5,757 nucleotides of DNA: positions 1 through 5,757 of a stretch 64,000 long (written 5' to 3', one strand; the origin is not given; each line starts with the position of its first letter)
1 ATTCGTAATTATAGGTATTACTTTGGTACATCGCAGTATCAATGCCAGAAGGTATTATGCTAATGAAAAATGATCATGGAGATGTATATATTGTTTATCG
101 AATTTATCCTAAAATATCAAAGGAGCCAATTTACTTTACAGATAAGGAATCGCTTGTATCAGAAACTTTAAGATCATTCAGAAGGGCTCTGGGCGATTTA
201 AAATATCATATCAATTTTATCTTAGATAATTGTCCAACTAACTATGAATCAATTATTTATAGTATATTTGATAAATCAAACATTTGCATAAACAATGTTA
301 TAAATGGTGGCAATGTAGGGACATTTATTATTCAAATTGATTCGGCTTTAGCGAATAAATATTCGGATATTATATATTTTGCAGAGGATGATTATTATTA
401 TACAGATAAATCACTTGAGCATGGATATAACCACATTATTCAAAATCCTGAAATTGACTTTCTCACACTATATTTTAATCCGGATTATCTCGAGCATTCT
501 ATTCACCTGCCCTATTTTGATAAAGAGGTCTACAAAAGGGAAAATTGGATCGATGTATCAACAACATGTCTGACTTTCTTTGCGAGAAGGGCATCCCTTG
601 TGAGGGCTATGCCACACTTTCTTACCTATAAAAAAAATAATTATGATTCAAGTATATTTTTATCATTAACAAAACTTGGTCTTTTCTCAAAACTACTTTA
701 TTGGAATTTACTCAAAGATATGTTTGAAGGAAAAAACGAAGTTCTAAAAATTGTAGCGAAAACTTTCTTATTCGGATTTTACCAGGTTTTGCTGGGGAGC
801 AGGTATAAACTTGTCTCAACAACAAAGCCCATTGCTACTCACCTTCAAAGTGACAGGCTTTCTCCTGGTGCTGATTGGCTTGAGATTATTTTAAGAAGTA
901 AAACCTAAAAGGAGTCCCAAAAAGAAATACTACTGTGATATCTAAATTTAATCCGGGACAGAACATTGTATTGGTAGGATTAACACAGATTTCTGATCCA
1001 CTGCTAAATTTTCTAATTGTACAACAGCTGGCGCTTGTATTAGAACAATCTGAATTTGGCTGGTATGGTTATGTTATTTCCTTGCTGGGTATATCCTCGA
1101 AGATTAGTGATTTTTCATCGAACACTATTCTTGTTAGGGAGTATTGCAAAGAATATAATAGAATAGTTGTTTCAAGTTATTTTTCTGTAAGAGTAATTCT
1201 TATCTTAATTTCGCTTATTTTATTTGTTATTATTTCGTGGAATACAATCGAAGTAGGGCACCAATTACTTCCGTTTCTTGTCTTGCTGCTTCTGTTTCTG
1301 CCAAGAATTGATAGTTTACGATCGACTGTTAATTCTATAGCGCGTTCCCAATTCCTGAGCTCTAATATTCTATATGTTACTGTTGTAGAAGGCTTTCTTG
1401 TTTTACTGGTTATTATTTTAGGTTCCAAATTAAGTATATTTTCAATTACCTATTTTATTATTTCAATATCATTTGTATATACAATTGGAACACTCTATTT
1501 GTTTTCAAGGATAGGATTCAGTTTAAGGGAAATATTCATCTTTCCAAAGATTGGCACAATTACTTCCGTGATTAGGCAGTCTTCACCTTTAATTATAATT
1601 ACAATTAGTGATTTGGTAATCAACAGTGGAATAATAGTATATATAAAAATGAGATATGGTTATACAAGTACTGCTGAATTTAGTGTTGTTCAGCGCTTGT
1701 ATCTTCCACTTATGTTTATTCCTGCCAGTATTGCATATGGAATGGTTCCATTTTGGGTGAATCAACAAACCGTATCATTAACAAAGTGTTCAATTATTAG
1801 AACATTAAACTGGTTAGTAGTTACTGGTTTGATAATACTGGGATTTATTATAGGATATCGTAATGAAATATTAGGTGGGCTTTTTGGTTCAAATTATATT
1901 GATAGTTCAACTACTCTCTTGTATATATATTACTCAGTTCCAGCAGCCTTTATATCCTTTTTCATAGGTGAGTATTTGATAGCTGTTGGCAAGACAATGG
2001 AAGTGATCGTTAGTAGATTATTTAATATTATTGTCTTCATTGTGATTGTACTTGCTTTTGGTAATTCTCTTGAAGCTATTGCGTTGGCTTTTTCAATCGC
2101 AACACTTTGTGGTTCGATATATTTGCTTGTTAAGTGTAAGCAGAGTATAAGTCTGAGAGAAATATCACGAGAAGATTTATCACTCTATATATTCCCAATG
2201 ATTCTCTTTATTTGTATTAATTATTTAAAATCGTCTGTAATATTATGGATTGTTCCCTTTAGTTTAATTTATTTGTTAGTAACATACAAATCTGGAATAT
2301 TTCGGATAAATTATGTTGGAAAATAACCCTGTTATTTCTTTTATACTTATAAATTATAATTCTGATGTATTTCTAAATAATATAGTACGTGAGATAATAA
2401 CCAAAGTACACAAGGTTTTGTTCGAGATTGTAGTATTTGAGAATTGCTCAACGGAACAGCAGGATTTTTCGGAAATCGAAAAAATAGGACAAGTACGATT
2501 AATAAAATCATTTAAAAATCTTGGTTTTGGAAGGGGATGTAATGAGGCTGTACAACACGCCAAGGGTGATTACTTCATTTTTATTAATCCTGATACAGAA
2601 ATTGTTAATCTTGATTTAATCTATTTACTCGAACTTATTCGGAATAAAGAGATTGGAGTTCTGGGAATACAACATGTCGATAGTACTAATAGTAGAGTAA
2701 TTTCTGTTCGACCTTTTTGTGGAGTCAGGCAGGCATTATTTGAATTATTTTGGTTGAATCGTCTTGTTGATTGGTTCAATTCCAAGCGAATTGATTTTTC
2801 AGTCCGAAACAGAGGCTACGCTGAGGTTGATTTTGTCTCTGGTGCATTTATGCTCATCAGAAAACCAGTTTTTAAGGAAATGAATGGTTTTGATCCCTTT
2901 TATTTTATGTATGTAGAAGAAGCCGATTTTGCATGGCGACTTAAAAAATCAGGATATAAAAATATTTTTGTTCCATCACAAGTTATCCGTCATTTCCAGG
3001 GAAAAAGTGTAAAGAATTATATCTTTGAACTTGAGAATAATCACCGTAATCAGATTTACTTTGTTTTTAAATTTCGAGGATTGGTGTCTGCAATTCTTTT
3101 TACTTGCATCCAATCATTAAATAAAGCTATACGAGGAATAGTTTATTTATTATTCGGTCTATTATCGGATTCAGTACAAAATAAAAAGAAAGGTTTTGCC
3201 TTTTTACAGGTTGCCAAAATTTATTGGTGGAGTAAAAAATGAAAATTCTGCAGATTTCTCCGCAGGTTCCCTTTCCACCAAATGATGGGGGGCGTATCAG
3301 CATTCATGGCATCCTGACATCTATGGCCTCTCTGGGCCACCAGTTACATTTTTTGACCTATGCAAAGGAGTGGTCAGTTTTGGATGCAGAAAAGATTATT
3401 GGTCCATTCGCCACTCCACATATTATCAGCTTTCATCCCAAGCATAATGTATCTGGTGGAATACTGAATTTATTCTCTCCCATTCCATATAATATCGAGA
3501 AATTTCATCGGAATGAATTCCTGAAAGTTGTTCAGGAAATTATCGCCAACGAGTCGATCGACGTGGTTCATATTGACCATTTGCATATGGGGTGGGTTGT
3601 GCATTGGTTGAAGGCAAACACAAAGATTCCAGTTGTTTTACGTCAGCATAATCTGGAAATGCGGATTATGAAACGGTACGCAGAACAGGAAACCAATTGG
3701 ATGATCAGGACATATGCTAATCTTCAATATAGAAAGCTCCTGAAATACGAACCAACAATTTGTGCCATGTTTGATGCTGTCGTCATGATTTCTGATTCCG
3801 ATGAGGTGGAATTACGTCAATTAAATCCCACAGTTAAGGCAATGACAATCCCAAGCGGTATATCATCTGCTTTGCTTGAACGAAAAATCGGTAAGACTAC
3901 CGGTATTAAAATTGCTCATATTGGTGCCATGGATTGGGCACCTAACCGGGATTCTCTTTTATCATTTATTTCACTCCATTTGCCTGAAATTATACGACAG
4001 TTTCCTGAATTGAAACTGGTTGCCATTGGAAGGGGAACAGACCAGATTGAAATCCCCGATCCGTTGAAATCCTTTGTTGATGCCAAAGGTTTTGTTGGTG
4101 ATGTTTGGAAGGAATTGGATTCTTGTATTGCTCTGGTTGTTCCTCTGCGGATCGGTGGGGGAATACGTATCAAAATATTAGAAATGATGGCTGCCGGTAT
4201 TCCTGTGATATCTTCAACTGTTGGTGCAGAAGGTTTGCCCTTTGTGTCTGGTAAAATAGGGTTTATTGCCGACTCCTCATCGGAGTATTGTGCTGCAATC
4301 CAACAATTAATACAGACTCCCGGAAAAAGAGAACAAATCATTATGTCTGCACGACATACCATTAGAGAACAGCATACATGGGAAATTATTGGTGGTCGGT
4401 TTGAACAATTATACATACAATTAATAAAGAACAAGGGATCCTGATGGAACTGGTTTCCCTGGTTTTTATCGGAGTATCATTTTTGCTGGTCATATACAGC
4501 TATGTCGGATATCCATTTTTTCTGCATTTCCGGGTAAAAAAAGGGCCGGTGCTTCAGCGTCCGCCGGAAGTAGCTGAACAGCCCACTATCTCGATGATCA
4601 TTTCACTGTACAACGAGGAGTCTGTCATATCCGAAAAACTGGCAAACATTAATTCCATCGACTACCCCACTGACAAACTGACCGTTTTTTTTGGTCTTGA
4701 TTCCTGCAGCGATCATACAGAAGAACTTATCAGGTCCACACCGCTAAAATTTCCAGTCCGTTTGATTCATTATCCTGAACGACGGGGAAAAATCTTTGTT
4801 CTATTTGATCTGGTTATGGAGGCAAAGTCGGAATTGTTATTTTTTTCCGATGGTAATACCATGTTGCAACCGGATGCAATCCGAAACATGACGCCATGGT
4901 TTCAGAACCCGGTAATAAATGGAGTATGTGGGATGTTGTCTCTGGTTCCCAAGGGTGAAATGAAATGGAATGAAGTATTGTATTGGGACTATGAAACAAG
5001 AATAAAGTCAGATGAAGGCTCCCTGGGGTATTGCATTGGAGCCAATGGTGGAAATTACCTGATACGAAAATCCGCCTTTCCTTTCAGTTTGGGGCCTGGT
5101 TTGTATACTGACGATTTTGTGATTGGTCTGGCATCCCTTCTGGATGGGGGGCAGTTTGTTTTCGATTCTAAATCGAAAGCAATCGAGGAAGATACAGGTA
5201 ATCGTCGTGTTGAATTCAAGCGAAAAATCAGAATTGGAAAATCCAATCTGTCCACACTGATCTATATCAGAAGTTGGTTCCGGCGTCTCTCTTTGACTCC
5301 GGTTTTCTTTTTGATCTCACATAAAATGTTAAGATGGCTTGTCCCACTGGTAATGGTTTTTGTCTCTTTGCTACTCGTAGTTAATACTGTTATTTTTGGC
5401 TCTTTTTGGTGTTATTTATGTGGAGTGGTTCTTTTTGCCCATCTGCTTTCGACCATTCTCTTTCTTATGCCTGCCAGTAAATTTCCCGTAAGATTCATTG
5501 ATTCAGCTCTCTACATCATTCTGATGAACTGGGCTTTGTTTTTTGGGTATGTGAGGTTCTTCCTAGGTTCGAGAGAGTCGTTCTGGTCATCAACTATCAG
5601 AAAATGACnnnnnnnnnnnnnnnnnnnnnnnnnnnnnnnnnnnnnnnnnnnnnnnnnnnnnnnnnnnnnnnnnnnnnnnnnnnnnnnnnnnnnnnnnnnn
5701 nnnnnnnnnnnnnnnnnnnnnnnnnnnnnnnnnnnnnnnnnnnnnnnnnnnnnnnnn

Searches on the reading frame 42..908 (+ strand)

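Call 61: search_protein_families(library=pfam, proteins=[window:42-908:+], max_evalue=0.001)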
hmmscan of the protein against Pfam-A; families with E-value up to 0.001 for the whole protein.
window:42-908:+ (288 aa): 1 family
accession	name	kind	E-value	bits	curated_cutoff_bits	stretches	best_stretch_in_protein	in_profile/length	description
PF00535.33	Glycos_transf_2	-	0.00022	21.6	23.3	1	36-186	10-163/168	Glycosyl transferase family 2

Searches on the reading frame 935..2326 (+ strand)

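Call 61: search_protein_families(library=pfam, proteins=[window:935-2326:+], max_evalue=0.001)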
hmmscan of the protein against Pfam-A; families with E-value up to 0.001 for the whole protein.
window:935-2326:+ (463 aa): 1 family
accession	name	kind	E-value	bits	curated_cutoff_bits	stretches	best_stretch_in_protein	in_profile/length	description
PF01943.22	Polysacc_synt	-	1.3e-07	31.8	28.2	1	9-265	3-260/274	Polysaccharide biosynthesis protein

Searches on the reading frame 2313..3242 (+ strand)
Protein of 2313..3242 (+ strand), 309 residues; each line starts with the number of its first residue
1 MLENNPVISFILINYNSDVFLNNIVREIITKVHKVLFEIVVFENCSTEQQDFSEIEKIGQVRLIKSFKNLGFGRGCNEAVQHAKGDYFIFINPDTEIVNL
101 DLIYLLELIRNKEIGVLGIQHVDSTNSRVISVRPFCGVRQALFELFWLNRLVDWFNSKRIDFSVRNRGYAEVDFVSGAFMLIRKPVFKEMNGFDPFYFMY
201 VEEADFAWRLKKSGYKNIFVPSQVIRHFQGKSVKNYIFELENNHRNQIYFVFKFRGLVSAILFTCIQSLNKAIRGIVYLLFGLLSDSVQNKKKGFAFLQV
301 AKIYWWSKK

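Call 61: search_protein_families(library=pfam, proteins=[window:2313-3242:+], max_evalue=0.001)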
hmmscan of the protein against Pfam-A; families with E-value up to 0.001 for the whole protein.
window:2313-3242:+ (309 aa): 5 families
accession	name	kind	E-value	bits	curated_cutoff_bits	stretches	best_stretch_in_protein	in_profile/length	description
PF00535.33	Glycos_transf_2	-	6.7e-14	52.6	23.3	1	9-189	1-166/168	Glycosyl transferase family 2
PF13641.12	Glyco_tranf_2_3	-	2e-12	48.1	27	1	8-237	3-221/230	Glycosyltransferase like family 2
PF13712.12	Glyco_tranf_2_5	-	1.2e-07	32.1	27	1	73-223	42-182/210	Glycosyltransferase like family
PF10111.15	Glyco_tranf_2_2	-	1.7e-05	24.9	27.3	1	22-236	16-225/276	Glycosyltransferase like family 2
PF13632.12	Glyco_trans_2_3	-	0.00093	19.5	27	0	168-226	65-122/198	Glycosyl transferase family group 2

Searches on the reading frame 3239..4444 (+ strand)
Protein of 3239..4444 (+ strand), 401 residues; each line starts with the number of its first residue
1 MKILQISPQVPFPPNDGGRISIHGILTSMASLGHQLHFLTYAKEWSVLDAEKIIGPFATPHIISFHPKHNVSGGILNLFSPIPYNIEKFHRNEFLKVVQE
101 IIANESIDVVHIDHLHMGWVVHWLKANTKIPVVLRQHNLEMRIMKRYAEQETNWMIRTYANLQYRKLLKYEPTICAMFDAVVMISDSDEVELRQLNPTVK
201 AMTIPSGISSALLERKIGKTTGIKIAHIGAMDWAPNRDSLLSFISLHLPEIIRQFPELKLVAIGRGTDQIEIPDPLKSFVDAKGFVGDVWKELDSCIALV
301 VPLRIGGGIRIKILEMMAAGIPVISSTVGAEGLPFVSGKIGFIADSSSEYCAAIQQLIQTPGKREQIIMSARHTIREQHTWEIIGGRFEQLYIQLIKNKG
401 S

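Call 3: search_protein_families(library=pfam, proteins=[window:3239-4444:+], max_evalue=1)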
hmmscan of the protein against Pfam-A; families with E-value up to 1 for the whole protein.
window:3239-4444:+ (401 aa): 5 families
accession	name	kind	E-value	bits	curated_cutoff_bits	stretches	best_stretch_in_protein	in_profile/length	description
PF13692.12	Glyco_trans_1_4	-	3.7e-16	60.1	27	1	224-359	3-141/142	Glycosyl transferases group 1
PF13439.12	Glyco_transf_4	-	1.4e-11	45.1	28.5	1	17-209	3-167/170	Glycosyltransferase Family 4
PF00534.26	Glycos_transf_1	-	8.6e-09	35.6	26.4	1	251-373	40-171/172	Glycosyl transferases group 1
PF13524.12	Glyco_trans_1_2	-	1.1e-08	35.6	25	1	295-382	47-136/144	Glycosyl transferase-like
PF13579.12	Glyco_trans_4_4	-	1.1e-07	32.8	29.7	1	17-205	2-156/158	Glycosyl transferase 4-like domain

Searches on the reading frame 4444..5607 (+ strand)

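Call 3: search_protein_families(library=pfam, proteins=[window:4444-5607:+], max_evalue=1)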
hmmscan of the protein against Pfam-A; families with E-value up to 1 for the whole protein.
window:4444-5607:+ (387 aa): 4 families
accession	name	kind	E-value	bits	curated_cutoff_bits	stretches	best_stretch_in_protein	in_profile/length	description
PF13641.12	Glyco_tranf_2_3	-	1.3e-09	38.8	27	1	47-165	1-123/230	Glycosyltransferase like family 2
PF00535.33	Glycos_transf_2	-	8.1e-09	36.1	23.3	1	50-200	1-155/168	Glycosyl transferase family 2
PF13506.12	Glyco_transf_21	-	0.025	14.5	21.7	1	115-165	17-67/174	Glycosyl transferase family 21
PF03452.20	Anp1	-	0.27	11.1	28.8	1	42-97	16-73/263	Anp1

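Call 6: search_protein_families(library=ncbifam, proteins=[window:4444-5607:+], max_evalue=0.1)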
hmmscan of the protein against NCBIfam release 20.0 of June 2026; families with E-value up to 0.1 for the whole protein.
window:4444-5607:+ (387 aa): 10 families
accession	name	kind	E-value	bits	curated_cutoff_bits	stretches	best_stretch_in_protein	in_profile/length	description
TIGR03937.1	PgaC_IcaA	equivalog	5.5e-15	55.2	422.3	1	5-162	3-160/407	poly-beta-1,6-N-acetyl-D-glucosamine synthase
NF041865.1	EpsU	equivalog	7.9e-08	31.7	700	1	39-122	30-112/394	exopolysaccharide biosynthesis GT2 family glycosyltransferase EpsU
TIGR03111.1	glyc2_xrt_Gpos1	hypoth_equivalog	1.5e-07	30.6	363.95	1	39-164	41-168/439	TIGR03111 family XrtG-associated glycosyltransferase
TIGR03965.1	mycofact_glyco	equivalog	1.8e-07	30.4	280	1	32-164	59-190/467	mycofactocin biosynthesis glycosyltransferase MftF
TIGR04242.1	nodulat_NodC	equivalog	5.8e-06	25.5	550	1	16-168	17-171/395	chitooligosaccharide synthase NodC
TIGR03472.1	HpnI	equivalog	0.00017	20.5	310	1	38-159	31-157/373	bacteriohopanetetrol glucosamine biosynthesis glycosyltransferase HpnI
TIGR03030.1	CelA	equivalog_domain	0.00038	18.6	699.1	1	33-85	117-170/714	UDP-forming cellulose synthase catalytic subunit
NF008558.0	PRK11498.1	equivalog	0.00078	17.5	992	1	27-113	254-340/872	UDP-forming cellulose synthase catalytic subunit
TIGR04283.1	glyco_like_mftF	equivalog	0.014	15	182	1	49-155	1-99/221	TIGR04283 family arsenosugar biosynthesis glycosyltransferase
TIGR03469.1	HpnB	hypoth_equivalog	0.052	12.6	379.25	1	43-104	40-100/386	hopene-associated glycosyltransferase HpnB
